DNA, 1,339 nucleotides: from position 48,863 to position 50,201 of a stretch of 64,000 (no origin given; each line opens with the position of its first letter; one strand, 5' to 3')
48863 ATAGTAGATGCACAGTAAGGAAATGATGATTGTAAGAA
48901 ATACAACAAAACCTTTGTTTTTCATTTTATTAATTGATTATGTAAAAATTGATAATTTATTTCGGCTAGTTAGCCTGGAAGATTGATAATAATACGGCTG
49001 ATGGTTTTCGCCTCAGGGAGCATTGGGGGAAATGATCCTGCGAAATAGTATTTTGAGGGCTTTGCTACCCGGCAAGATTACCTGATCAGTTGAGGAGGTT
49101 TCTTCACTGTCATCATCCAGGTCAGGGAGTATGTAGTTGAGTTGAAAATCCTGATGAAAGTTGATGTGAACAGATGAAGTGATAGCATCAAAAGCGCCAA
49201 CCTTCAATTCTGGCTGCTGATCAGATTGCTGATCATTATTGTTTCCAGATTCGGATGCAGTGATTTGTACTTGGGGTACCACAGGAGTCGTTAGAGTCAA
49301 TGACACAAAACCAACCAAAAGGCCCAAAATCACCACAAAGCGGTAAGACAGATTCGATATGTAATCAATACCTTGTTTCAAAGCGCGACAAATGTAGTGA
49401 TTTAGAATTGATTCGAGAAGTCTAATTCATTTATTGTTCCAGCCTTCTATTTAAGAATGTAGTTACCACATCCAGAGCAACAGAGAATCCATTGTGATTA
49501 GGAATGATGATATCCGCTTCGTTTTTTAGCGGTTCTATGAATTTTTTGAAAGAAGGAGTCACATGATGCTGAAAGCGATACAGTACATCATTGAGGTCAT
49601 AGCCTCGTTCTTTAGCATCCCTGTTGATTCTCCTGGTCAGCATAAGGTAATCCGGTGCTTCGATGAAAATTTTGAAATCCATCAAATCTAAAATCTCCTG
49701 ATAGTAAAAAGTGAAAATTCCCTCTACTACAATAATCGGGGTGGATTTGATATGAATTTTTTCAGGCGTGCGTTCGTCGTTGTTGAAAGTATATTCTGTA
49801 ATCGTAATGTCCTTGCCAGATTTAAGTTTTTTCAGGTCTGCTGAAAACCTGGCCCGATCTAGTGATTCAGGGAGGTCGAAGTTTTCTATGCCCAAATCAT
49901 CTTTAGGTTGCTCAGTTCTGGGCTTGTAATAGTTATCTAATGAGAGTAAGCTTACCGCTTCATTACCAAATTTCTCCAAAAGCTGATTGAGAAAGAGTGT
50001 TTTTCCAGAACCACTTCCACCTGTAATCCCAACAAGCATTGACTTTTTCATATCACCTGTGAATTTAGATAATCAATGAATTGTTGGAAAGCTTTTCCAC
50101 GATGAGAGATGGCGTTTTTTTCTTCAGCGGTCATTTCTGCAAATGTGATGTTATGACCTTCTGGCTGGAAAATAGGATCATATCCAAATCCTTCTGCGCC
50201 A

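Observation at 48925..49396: secDF leader ORF with hallmarks of a ribosome-arrest secretion monitor (…SPNAP-stop)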

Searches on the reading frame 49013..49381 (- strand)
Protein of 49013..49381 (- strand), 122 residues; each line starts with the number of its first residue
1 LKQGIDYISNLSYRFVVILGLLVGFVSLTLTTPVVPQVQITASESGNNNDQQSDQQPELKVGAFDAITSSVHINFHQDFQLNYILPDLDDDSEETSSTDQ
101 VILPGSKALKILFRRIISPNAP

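Call 11: find_homologous_proteins(query=window:49013-49381:-, max_evalue=0.01)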
Query window:49013-49381:- (122 aa): 16 proteins with E <= 0.01 among 28 candidates.
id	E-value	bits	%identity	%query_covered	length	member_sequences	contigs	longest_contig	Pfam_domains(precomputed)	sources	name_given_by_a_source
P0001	5.8e-72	257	100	100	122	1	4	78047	-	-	-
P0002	5.0e-46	173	70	100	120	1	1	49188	-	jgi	jgi:hypothetical protein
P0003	1.3e-32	130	64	87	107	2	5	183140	-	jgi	-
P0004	2.5e-20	91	49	86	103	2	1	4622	-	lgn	-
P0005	3.5e-19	87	45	87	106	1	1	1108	-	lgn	-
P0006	8.2e-15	73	43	89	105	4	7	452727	-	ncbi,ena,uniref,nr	ncbi:hypothetical protein [Marinoscillum pacificum]|uniref:hypothetical protein n=1 Tax=Marinoscillu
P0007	6.8e-14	70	45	85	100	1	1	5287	-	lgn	-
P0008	1.3e-13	69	40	89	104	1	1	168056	-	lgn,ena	-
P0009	1.4e-13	69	39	89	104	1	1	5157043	-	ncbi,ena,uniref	ncbi:hypothetical protein [Marinoscillum sp.]|uniref:hypothetical protein n=1 Tax=Marinoscillum sp. 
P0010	2.8e-13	68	43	89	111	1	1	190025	-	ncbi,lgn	-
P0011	7.1e-12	63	40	83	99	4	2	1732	-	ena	-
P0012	9.4e-12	63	40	86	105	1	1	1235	-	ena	-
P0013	1.3e-9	56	38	100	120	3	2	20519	-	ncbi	ncbi:MAG: hypothetical protein ACJA08_002490 [Cyclobacteriaceae bacterium]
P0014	2.7e-8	52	38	100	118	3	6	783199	-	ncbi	ncbi:MAG: hypothetical protein ABJG41_02370 [Cyclobacteriaceae bacterium]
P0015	3.9e-6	45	36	86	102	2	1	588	-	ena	-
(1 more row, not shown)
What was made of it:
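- It has 16 close homologs (call 11).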

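Call 16: find_related_loci(query=A1, collection=genome_contigs, flank=2500)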
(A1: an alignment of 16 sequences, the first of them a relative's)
Query A1 (122 aa) in genome_contigs; peptide patterns used: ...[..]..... (x = any residue, [..] = any of these).
65 stretches matched a pattern; 22 encode a relative of the query (tblastn E <= 1e-3); 22 distinct loci.
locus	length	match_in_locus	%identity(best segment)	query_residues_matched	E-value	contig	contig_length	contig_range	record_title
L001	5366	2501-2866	45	1-122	3e-33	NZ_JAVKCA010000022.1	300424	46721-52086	MAG: Marinoscillum sp. isolate F4-SAH-07 k141_70942, whole genome shotgun sequence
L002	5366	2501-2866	43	1-122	2e-30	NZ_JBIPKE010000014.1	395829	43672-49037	Marinoscillum luteum strain KCTC 23939 k141_46, whole genome shotgun sequence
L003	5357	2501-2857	42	1-122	2e-24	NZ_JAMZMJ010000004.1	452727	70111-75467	Marinoscillum pacificum strain MRN461 NODE_4_length_452727_cov_86.798418, whole genome shotgun sequence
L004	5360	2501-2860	39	1-122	2e-23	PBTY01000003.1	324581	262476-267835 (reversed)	MAG: Rickettsiales bacterium isolate NP5 33336, whole genome shotgun sequence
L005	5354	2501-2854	38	1-122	1e-22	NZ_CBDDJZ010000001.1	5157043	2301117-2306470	MAG: Marinoscillum sp. isolate f5e48981-4bc1-4efa-9df2-876707600a5c contig_1, whole genome shotgun sequence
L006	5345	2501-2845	47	8-122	7e-22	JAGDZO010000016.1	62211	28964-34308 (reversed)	MAG: Cyclobacteriaceae bacterium isolate FR12bac3 FR12DL_contig_831, whole genome shotgun sequence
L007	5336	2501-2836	42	8-122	3e-21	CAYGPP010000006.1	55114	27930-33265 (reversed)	MAG TPA_asm: uncultured Marinoscillum sp. isolate ERP117304_co3_207 genome assembly, contig: NODE_862_length_55114_cov_8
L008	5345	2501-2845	43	8-122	4e-20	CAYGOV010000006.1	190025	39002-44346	MAG TPA_asm: uncultured Marinoscillum sp. isolate ERP117304_co1_111 genome assembly, contig: NODE_82_length_190025_cov_1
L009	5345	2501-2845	42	8-122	5e-20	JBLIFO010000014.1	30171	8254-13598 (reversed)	MAG: Marinoscillum sp. isolate 3300049783_62 Ga0491198_0001435, whole genome shotgun sequence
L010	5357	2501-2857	35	1-122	2e-16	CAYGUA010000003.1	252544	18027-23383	MAG TPA_asm: uncultured Marinoscillum sp. isolate ERP117304_co3_233 genome assembly, contig: NODE_31_length_252544_cov_1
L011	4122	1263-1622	37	1-122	2e-15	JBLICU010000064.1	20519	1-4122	MAG: Cyclobacteriaceae bacterium isolate 3300053698_24 Ga0535657_0003700, whole genome shotgun sequence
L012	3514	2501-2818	34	15-122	2e-14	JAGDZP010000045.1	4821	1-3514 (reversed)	MAG: Cyclobacteriaceae bacterium isolate FR12bac7 FR12DL_contig_15987, whole genome shotgun sequence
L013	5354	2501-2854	37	1-122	2e-13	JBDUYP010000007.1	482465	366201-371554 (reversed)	MAG: Cyclobacteriaceae bacterium isolate CB.61.F.B1_116_20 CB_61_F_B1_116_20_000000000007, whole genome shotgun sequence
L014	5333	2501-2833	36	8-122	6e-13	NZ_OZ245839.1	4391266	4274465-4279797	MAG: Ekhidna sp. isolate e9068e2d-2860-4aa3-9f79-688275cc601e chromosome 1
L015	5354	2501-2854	37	1-122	5e-13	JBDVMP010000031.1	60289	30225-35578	MAG: Cyclobacteriaceae bacterium isolate LC.127.F.D4_180_7 LC_127_F_D4_180_7_000000000044, whole genome shotgun sequence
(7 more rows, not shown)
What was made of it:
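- Relatives are Marinoscillum, Ekhidna and Cyclobacteriaceae, which fits the family's taxon (call 16).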

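Call 33: search_protein_representatives(alignment_id=A1)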
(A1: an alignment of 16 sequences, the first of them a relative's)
Query: 16 sequences, 106 profile positions. Proteins with E-value up to 0.001 (for the whole library): 232; up to 1e-10: 51; up to 1e-30: 6. The best 150 are listed.
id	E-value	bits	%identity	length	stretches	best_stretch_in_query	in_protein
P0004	4.3e-36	139.7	-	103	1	4-106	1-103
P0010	1.0e-33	132.0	-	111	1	3-106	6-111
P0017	1.3e-33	131.7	-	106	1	3-106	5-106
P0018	1.7e-33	131.3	-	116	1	3-106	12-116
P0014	2.9e-33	130.6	-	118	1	3-106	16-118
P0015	8.6e-31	122.6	-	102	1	4-106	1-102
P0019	9.1e-27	109.7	-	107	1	3-106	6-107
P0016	5.7e-26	107.1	-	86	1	26-106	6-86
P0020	3.4e-25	104.6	-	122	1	3-106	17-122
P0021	2.0e-24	102.1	-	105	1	4-106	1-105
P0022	1.5e-22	96.1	-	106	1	4-106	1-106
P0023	2.4e-21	92.2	-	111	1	3-106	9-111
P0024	4.2e-21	91.5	-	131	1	4-106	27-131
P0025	5.1e-21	91.2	-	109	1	3-106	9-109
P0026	5.9e-21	91.0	-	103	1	5-106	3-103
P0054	2.8e-11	59.9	-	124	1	3-106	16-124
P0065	2.3e-10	56.9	-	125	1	3-106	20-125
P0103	7.0e-08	49.0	-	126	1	19-106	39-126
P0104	9.5e-08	48.5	-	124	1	24-106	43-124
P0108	1.2e-07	48.2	-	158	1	5-106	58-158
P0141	4.3e-06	43.2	-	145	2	25-106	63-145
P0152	9.5e-06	42.1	-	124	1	26-106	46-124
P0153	1.0e-05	42.0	-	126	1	18-106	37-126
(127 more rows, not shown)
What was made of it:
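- Checked: It has 16 protein relatives by direct search (call 11) and 232 cluster representatives by profile search (call 33).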

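Call 37: list_cluster_members(proteins=[P0065, P0054, P0103, P0104, P0152, P0153, P0020, P0024, P0108, P0141])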
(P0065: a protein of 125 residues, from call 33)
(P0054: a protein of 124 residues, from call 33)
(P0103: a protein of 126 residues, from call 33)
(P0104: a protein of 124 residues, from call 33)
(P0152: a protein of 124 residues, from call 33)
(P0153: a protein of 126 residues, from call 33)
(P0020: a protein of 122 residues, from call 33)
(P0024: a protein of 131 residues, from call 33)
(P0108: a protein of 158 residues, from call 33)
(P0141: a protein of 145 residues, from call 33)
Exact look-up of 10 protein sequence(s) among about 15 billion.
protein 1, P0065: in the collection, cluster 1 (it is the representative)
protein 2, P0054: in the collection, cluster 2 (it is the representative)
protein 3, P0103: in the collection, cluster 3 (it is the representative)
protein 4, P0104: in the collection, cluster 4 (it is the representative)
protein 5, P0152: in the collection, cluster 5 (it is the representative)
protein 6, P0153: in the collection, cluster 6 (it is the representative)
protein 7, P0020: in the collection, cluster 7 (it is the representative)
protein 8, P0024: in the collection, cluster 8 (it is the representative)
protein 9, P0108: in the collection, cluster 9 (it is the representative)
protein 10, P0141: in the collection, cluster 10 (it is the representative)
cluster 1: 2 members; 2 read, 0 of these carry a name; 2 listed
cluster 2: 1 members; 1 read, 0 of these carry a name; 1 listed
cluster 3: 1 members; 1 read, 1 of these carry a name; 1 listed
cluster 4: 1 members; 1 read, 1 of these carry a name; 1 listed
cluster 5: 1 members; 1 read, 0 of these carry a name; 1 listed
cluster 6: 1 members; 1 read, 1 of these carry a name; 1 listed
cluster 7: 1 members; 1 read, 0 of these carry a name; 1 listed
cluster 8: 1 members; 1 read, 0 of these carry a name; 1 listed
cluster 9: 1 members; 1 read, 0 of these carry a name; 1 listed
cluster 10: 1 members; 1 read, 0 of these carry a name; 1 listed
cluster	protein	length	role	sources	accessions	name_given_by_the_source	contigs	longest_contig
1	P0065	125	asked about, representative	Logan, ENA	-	-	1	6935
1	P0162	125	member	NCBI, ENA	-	-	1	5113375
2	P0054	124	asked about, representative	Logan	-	-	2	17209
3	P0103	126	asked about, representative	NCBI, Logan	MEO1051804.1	MAG: hypothetical protein AAFX87_14335 [Bacteroidota bacterium]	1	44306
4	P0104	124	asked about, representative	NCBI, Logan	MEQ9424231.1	MAG: hypothetical protein RJQ09_07435 [Cyclobacteriaceae bacterium]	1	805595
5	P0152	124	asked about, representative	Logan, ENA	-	-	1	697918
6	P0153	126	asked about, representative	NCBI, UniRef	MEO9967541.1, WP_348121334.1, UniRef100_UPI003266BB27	MAG: hypothetical protein ABJF11_17220 [Reichenbachiella sp.] | hypothetical protein n=1 Tax=Reichenbachiella sp. TaxID=2184521 RepID=UPI003266BB27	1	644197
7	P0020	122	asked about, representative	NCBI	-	-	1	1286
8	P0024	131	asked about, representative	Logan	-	-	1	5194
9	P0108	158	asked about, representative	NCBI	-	-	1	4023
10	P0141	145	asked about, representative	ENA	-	-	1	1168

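Call 40: search_protein_families(library=pfam, proteins=[window:49013-49381:-], max_evalue=0.01)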
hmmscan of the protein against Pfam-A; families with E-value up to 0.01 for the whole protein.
window:49013-49381:- (122 aa): 0 families

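Call 41: search_protein_families(library=ncbifam, proteins=[window:49013-49381:-], max_evalue=0.01)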
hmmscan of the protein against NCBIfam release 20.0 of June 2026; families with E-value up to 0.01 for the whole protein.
window:49013-49381:- (122 aa): 0 families

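Call 47: find_related_loci(query=A2, collection=metagenome_contigs, flank=1500)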
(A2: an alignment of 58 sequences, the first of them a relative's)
Query A2 (122 aa) in metagenome_contigs; peptide patterns used: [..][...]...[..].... (x = any residue, [..] = any of these).
330 stretches matched a pattern; 67 encode a relative of the query (tblastn E <= 1e-3); 67 distinct loci.
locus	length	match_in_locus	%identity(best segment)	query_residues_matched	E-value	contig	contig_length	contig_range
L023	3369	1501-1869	60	1-122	8e-43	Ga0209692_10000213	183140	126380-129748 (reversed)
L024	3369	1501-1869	60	1-122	8e-43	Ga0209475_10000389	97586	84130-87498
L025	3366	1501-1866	44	1-122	5e-32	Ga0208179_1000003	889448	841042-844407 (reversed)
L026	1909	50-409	42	1-122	1e-24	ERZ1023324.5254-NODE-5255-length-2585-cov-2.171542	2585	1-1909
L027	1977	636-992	44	1-122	1e-24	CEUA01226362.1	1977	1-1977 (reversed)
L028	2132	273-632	39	1-122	3e-23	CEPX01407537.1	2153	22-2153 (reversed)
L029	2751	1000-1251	32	30-122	4e-10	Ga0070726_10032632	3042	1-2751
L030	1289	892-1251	29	2-122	4e-10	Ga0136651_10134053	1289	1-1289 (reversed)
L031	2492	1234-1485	32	30-122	4e-10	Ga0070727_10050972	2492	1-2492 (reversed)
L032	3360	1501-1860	29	2-122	1e-9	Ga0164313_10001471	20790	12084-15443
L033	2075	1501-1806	33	17-122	2e-9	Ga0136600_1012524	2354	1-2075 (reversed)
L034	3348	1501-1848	33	2-122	4e-9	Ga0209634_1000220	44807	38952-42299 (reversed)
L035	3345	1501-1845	33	7-122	9e-9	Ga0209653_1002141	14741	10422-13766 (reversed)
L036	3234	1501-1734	30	43-122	2e-8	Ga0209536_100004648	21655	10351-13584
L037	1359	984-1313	35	14-122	2e-8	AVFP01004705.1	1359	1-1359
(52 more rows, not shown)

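Call 56: predict_structure(alignment_id=A2)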
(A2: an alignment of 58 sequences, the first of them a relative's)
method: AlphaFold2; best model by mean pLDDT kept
length: 122 residues; sequences in the alignment: 58
mean_pLDDT: 64.2   pTM: 0.26
mean pLDDT of the five models: 64.2, 62.7, 61.9, 59.6, 59.4
residues with pLDDT >= 90: 14; 70-90: 24; 50-70: 58; < 50: 26
segments of 3 or more residues with pLDDT < 50: 42-60, 94-97
pLDDT, mean of each block of 10 residues (from residue 1): 61 92 92 64 43 43 58 65 61 52 69 72 52
secondary structure, 60 per line:
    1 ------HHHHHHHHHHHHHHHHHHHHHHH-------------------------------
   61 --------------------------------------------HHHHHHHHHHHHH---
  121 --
elements in order: H7-29 H105-117
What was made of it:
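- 49295..49363 (-): N-terminal hydrophobic signal-anchor or signal sequence (residues about 7-29, core 15-31), preceded by basic residues. AlphaFold2 predicts a helix at 7-29 with pLDDT about 92 (call 56).
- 49070..49288 (-): Acidic, predicted-disordered linker (residues 32-104), with weakly conserved FDAITSS and LPD motifs. pLDDT is below 65 with no secondary structure (call 56).
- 49016..49063 (-): Arrest module K-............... (residues 107-122); the last codon is CCC. A helix is predicted at 105-117 (call 56).
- Checked: AlphaFold2 gives a helix at 7-29 with pLDDT about 92 (call 56). Linker: residues 30-104 are predicted disordered (call 56).
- AlphaFold2 predicts a helix at 7-29, a disordered linker, and a helix at 105-117 (call 56).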

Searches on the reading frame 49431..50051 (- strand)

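Call 40: search_protein_families(library=pfam, proteins=[window:49431-50051:-], max_evalue=0.01)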
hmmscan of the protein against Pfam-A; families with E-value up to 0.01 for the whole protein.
window:49431-50051:- (206 aa): 5 families
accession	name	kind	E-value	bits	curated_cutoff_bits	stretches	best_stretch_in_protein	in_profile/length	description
PF00485.24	PRK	-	1.1e-38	133.5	22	1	7-185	2-189/196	Phosphoribulokinase / Uridine kinase family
PF13207.12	AAA_17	-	0.00015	22.5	27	0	10-151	1-129/136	AAA domain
PF04665.18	Pox_A32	-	0.0017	18.3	22.8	1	5-30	14-39/242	Poxvirus A32 protein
PF13238.12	AAA_18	-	0.0018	19.1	29.4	1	7-149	1-116/128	AAA domain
PF13671.12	AAA_33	-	0.0056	17.4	27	1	9-54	4-46/143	AAA domain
